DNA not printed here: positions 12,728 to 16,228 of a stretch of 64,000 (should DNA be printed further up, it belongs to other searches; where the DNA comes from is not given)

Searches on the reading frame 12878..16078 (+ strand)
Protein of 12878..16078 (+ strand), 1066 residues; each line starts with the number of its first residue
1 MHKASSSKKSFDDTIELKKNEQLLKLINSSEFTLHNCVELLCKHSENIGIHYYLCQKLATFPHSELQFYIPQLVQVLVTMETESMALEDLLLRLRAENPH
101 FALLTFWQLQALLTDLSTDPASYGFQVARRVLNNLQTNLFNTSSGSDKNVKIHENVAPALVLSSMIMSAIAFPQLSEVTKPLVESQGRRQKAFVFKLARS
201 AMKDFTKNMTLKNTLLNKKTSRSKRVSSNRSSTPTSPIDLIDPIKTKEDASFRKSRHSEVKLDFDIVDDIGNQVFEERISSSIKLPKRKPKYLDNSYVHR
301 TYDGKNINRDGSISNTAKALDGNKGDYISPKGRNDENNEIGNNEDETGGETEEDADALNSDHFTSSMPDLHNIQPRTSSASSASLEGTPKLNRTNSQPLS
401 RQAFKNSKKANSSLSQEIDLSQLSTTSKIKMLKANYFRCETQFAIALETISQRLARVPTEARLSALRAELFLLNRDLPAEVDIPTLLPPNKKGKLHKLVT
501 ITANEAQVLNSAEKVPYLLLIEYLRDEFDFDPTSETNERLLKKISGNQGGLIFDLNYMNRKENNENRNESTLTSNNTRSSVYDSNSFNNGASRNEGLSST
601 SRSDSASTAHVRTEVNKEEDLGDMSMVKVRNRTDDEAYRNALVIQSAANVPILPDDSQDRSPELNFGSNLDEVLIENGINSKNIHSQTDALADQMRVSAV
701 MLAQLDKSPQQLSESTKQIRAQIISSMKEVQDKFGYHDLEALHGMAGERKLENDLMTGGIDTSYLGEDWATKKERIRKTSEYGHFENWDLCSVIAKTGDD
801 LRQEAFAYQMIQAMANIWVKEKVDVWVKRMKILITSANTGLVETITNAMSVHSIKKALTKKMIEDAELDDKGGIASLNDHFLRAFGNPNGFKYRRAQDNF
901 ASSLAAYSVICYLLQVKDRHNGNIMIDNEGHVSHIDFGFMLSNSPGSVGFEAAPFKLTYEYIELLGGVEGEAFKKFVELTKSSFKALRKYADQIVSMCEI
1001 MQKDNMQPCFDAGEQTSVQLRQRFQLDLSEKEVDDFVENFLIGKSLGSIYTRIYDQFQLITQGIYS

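Call 7: search_protein_families(library=pfam, proteins=[window:12878-16078:+], max_evalue=0.01)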
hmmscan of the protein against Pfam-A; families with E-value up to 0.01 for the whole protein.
window:12878-16078:+ (1066 aa): 4 families
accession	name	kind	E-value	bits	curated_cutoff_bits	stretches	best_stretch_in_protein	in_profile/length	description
PF00454.33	PI3_PI4_kinase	-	8.6e-39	134.3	27.1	1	792-1006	3-236/241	Phosphatidylinositol 3- and 4-kinase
PF11522.13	Pik1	-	1.2e-23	83.2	25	1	122-171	1-50/50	Yeast phosphatidylinositol-4-OH kinase Pik1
PF21245.3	PI4KB-PIK1_PIK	-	1.3e-08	35.3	27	1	44-109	8-74/75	PI4KB/PIK1, accessory (PIK) domain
PF00613.26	PI3Ka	-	4.7e-07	29.9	31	1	32-113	75-156/185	Phosphoinositide 3-kinase family, accessory domain (PIK domain)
